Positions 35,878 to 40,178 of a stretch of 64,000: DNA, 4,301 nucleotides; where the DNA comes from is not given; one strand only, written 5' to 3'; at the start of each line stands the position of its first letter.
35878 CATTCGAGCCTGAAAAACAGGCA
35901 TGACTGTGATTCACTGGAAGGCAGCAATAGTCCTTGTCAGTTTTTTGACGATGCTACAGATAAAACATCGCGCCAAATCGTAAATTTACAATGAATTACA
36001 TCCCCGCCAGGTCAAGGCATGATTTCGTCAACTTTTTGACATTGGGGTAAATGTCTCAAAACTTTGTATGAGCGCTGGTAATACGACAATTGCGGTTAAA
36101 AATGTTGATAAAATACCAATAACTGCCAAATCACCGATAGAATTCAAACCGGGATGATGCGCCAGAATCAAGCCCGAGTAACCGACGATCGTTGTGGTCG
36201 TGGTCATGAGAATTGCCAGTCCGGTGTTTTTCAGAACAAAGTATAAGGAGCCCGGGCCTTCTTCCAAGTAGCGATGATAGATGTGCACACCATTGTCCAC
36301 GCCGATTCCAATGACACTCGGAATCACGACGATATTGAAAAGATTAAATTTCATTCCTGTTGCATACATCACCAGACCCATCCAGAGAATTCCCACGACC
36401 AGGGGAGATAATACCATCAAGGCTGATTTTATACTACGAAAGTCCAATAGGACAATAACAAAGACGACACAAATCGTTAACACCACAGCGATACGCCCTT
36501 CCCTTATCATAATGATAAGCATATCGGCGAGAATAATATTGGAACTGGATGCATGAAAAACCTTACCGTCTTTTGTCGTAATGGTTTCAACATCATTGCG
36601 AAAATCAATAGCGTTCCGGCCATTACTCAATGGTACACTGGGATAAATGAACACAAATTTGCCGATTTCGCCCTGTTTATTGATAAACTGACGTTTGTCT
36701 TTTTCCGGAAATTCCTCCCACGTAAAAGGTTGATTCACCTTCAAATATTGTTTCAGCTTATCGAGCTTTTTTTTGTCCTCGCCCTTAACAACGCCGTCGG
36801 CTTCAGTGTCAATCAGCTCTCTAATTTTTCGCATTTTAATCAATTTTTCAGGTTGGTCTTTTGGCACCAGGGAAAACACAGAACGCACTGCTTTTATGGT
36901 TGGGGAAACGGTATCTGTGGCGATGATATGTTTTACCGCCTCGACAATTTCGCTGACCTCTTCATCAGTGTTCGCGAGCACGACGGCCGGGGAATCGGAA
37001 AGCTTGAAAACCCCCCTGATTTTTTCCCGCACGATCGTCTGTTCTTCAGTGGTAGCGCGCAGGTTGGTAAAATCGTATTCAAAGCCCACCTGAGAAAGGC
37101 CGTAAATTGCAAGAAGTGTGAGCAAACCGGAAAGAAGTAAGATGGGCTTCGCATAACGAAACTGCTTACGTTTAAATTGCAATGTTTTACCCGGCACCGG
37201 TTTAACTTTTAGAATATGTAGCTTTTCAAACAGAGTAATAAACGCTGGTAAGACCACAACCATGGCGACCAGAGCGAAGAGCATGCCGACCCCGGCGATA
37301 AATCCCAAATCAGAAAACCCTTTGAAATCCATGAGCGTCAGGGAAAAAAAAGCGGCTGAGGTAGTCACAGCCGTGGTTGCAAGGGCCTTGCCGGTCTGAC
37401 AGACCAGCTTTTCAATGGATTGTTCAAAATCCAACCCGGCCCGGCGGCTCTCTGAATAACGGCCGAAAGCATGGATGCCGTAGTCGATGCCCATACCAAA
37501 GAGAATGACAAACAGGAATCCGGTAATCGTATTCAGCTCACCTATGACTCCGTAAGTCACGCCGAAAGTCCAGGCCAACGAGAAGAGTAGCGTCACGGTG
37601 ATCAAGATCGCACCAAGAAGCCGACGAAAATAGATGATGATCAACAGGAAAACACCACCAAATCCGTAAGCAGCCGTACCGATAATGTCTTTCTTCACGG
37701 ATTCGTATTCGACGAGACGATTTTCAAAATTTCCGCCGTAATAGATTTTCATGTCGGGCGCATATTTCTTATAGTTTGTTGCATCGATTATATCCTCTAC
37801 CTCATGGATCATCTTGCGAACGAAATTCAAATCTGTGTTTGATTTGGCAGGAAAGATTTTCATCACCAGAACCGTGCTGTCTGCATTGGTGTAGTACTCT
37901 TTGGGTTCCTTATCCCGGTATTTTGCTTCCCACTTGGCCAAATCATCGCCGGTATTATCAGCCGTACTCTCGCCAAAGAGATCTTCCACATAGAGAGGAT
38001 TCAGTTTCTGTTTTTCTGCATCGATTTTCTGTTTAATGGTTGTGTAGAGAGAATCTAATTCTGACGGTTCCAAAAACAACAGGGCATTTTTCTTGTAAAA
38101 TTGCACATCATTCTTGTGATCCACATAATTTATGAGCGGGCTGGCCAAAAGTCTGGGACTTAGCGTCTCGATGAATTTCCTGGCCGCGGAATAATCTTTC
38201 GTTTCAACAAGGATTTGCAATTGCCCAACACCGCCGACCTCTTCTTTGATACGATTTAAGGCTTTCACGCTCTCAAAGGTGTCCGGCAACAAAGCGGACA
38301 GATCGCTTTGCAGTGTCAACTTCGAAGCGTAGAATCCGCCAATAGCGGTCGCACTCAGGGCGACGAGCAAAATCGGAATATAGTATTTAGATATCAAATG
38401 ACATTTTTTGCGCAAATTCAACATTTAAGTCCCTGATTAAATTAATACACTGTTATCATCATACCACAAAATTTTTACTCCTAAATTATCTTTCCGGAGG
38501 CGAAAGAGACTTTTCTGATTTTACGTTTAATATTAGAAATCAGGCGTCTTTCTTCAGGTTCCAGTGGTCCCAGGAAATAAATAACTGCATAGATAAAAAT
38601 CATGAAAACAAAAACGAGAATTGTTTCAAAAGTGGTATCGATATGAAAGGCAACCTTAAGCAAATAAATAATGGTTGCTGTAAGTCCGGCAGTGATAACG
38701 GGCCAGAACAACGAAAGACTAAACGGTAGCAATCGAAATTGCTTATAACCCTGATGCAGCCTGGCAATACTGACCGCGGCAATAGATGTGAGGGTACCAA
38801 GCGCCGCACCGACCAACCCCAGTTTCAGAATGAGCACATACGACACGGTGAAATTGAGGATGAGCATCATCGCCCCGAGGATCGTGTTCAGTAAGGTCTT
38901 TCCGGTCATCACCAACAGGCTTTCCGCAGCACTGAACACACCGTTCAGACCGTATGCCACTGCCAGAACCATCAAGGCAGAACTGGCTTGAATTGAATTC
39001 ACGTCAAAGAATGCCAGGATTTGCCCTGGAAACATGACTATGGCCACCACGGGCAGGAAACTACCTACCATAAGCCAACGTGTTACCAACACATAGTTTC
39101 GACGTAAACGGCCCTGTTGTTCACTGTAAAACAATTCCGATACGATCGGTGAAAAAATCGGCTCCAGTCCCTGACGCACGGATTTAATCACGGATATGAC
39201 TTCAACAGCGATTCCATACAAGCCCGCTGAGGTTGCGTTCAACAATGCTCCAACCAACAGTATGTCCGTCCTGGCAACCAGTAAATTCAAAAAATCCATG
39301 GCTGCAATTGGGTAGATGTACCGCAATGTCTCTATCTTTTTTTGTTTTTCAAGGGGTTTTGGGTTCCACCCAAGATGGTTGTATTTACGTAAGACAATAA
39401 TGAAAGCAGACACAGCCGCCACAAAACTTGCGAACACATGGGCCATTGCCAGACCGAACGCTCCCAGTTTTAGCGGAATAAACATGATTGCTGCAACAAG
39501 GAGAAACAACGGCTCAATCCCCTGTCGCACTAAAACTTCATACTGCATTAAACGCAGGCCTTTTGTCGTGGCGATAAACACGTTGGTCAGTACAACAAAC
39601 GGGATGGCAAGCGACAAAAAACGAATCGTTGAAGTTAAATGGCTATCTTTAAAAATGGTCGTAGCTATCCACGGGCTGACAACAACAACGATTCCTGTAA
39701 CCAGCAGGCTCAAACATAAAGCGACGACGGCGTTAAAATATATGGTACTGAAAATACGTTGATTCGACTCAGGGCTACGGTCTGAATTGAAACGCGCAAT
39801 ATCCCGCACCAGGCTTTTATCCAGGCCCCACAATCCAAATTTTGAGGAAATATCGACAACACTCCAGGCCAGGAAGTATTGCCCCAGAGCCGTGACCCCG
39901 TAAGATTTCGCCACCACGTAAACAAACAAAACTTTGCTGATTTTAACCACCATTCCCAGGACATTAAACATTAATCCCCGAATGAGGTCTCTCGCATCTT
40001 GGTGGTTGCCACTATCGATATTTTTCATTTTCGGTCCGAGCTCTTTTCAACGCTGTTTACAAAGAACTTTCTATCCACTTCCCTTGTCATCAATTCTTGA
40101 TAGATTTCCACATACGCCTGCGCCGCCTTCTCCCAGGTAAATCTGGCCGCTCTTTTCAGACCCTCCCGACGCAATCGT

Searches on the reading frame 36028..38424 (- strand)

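Call 66: search_protein_families(library=pfam, proteins=[window:36028-38424:-], max_evalue=0.000001)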
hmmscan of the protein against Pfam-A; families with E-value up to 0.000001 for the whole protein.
window:36028-38424:- (798 aa): 1 family
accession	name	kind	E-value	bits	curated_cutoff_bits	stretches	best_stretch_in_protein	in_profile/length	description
PF03176.21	MMPL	-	2.9e-34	118.9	20.5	2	206-400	107-303/333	MMPL family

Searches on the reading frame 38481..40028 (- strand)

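Call 66: search_protein_families(library=pfam, proteins=[window:38481-40028:-], max_evalue=0.000001)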
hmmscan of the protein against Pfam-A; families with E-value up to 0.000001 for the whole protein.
window:38481-40028:- (515 aa): 1 family
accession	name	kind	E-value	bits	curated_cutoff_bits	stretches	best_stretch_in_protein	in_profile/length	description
PF01943.22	Polysacc_synt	-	2.4e-14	53.9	28.2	1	24-283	11-256/274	Polysaccharide biosynthesis protein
